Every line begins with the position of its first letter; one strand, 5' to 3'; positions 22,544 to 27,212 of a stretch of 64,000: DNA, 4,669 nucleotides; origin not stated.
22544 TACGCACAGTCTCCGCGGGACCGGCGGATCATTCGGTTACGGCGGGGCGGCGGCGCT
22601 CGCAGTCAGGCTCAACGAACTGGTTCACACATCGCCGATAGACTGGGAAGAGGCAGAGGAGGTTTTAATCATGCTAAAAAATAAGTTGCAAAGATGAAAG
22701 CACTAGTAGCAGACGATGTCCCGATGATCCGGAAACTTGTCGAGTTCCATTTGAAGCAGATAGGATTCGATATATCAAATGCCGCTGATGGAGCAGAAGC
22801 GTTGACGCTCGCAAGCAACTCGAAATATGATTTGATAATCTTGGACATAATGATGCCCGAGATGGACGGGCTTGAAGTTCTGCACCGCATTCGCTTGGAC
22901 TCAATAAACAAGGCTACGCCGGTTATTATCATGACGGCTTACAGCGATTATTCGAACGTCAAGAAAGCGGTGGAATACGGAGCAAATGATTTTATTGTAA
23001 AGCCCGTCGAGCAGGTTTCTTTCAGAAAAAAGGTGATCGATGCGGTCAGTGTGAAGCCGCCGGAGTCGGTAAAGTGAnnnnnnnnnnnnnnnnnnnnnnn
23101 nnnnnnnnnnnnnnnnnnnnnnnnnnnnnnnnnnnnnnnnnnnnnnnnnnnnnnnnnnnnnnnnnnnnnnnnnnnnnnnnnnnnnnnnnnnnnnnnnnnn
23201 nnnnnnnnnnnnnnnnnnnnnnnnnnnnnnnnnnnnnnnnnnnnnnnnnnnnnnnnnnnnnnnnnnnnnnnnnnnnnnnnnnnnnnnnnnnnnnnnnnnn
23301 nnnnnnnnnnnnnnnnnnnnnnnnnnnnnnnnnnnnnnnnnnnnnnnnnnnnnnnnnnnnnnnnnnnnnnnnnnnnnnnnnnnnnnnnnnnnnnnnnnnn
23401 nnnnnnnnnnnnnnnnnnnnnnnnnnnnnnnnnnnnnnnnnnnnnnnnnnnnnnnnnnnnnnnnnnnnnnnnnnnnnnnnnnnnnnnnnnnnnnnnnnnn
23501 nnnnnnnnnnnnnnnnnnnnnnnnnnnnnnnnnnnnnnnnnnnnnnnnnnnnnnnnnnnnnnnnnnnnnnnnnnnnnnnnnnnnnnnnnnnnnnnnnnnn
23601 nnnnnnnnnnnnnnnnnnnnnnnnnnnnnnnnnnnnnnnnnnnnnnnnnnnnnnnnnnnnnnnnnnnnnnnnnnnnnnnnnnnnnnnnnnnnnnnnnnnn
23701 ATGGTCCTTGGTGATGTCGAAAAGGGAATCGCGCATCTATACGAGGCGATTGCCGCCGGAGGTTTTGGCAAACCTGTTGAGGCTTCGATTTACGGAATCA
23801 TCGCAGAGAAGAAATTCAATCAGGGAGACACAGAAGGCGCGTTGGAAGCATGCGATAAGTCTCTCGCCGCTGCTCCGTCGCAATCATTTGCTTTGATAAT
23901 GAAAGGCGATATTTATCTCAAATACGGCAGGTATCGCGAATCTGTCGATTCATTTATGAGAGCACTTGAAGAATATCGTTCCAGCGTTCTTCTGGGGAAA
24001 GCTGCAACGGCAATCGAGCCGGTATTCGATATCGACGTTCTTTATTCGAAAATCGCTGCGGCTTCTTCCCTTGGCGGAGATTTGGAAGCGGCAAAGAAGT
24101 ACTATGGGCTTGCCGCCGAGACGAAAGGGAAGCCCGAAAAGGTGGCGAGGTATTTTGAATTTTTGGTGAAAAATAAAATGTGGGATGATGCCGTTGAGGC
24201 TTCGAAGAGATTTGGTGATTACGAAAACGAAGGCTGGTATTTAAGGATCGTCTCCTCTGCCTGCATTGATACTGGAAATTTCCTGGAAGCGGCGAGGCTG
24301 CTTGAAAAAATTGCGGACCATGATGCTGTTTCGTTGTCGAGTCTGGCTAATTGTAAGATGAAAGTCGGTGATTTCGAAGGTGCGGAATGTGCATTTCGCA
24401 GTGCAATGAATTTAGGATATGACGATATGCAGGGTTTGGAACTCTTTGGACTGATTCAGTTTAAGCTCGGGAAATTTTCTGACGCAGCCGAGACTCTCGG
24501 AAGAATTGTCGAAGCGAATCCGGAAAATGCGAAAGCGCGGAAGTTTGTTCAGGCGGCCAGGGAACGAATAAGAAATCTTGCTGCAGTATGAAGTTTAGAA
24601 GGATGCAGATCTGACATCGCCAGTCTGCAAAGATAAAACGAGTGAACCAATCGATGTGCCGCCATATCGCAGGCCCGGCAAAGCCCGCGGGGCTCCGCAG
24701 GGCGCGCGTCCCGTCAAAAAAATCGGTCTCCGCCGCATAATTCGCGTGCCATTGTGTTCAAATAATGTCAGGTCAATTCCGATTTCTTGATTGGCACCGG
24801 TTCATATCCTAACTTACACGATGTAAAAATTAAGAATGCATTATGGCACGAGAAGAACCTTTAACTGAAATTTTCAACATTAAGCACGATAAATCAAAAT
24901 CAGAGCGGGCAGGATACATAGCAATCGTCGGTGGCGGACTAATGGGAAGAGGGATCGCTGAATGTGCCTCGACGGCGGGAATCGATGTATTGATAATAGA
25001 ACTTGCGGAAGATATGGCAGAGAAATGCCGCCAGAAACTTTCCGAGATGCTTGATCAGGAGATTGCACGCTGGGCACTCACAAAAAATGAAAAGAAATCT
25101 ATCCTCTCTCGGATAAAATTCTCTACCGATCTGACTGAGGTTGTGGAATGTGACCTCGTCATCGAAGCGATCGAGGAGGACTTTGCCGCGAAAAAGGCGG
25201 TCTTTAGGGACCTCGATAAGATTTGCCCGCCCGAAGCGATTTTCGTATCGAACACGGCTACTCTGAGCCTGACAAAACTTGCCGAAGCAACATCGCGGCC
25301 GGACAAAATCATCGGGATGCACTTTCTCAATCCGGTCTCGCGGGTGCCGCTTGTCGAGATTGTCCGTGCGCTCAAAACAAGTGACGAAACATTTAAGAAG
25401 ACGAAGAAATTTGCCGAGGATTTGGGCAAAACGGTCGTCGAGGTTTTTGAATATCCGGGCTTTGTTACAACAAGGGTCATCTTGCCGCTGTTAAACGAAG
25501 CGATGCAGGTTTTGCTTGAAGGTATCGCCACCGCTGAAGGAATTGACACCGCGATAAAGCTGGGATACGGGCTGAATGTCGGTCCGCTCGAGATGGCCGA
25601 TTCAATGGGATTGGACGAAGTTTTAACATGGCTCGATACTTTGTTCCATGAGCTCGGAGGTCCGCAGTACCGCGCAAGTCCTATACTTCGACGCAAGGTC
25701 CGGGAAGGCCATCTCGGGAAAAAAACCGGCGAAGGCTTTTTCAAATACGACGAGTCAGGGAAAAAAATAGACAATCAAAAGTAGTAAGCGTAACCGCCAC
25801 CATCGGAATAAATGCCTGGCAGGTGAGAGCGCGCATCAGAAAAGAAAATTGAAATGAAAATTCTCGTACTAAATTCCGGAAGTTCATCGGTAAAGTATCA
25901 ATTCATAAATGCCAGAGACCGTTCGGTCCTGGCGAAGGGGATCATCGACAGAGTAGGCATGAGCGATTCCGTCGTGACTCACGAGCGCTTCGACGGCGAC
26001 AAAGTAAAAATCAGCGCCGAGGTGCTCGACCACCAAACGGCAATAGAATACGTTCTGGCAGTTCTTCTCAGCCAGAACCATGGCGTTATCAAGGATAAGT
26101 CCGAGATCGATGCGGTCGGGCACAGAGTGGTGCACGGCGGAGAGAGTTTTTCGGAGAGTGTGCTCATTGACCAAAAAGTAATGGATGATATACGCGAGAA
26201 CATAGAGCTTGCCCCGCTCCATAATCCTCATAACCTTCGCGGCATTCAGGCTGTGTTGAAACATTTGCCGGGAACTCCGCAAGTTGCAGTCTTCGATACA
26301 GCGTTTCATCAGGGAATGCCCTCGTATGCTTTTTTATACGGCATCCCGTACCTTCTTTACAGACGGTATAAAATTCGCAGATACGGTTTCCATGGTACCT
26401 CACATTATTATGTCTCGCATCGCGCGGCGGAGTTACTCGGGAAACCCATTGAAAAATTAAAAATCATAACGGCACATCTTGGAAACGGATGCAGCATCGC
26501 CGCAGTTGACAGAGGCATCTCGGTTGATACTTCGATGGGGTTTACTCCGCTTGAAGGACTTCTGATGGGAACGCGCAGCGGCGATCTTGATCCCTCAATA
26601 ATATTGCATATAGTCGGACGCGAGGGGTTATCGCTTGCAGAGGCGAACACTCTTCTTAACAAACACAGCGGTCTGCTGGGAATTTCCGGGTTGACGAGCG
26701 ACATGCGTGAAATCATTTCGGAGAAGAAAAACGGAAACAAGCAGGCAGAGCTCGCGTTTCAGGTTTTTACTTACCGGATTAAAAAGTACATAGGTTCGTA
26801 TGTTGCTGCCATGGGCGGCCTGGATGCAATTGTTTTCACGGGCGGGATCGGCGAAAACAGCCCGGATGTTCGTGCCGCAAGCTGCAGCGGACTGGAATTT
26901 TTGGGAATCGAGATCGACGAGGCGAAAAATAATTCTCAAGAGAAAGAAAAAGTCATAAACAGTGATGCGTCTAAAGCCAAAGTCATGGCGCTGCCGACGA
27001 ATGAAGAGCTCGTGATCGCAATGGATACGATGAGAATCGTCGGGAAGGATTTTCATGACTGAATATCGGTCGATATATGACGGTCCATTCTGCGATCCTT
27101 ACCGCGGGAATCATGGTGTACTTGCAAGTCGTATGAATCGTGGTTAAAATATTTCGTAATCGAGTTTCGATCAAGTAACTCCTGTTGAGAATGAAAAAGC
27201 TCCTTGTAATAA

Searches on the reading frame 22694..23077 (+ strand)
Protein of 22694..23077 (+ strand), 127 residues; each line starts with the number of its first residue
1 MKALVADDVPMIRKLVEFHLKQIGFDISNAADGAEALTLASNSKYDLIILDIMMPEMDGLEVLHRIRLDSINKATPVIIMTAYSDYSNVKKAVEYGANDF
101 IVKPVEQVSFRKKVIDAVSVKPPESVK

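Call 17: search_protein_families(library=pfam, proteins=[window:22694-23077:+], max_evalue=0.001)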
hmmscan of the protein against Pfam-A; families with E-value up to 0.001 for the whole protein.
window:22694-23077:+ (127 aa): 1 family
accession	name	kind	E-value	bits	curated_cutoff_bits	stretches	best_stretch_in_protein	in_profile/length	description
PF00072.30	Response_reg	-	2.2e-30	105.5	30.2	1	4-114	2-110/111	Response regulator receiver domain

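Call 21: search_protein_families(library=ncbifam, proteins=[window:22694-23077:+], max_evalue=0.01)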
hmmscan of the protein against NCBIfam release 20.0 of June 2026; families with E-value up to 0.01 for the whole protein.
window:22694-23077:+ (127 aa): 103 families (the best 25 are shown)
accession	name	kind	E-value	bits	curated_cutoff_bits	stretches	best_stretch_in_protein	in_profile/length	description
NF007135.0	PRK09581.1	equivalog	1.3e-29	103.3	474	1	2-114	4-116/457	PleD family two-component system response regulator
NF045944.1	ResRegRpaBCyano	equivalog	1e-25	90.4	330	1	4-107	1-101/229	response regulator transcription factor RpaB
NF041733.1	resp_reg_CseB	equivalog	5.7e-24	84.8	350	1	4-110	4-107/228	two-component system response regulator CseB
NF007969.0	PRK10693.1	equivalog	2.8e-22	79.2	329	1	3-116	10-122/337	two-component system response regulator RssB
TIGR02154.1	PhoB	equivalog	3.6e-22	78.8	296.2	1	3-108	5-110/226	phosphate regulon transcriptional regulator PhoB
NF007901.0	PRK10610.1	equivalog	4.2e-22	78.7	189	1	1-113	6-119/129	chemotaxis response regulator CheY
NF040689.1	MtrAB_MtrA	equivalog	4.6e-22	78.4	300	1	4-108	2-103/219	MtrAB system response regulator MtrA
NF008469.0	PRK11361.1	equivalog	9.9e-22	77.2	714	1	3-108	7-110/461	acetoacetate metabolism transcriptional regulator AtoC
NF033120.0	vanR_FM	exception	1.4e-21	77.2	460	1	3-110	6-110/231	vancomycin resistance response regulator transcription factor, VanR-F/VanR-M family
NF053854.1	RespRegPhoBBctds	equivalog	5.3e-21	75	270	1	4-111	2-110/225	two-component system response regulator PhoB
TIGR01387.1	cztR_silR_copR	subfamily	5.6e-21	75.2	279.2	1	4-107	2-103/218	heavy metal response regulator transcription factor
NF045991.1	RespRegCtrARhodob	equivalog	7.6e-21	74.9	350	1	1-109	1-107/224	response regulator transcription factor CtrA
NF008567.0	PRK11517.1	equivalog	1.4e-20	73.6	353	1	1-106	1-103/223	response regulator transcription factor HprR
NF040534.1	resp_reg_YycF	equivalog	3.9e-20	72.1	340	1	2-107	2-104/231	response regulator YycF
NF008318.0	PRK11107.1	equivalog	5.7e-20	71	890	1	1-115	668-782/920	two-component sensor histidine kinase BarA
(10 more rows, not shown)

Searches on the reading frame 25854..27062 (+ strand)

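Call 17: search_protein_families(library=pfam, proteins=[window:25854-27062:+], max_evalue=0.001)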
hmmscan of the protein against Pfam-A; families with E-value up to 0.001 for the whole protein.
window:25854-27062:+ (402 aa): 1 family
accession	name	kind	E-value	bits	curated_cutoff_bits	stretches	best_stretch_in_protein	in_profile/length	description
PF00871.23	Acetate_kinase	-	1.2e-156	521.8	22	1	2-389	1-391/392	Acetokinase family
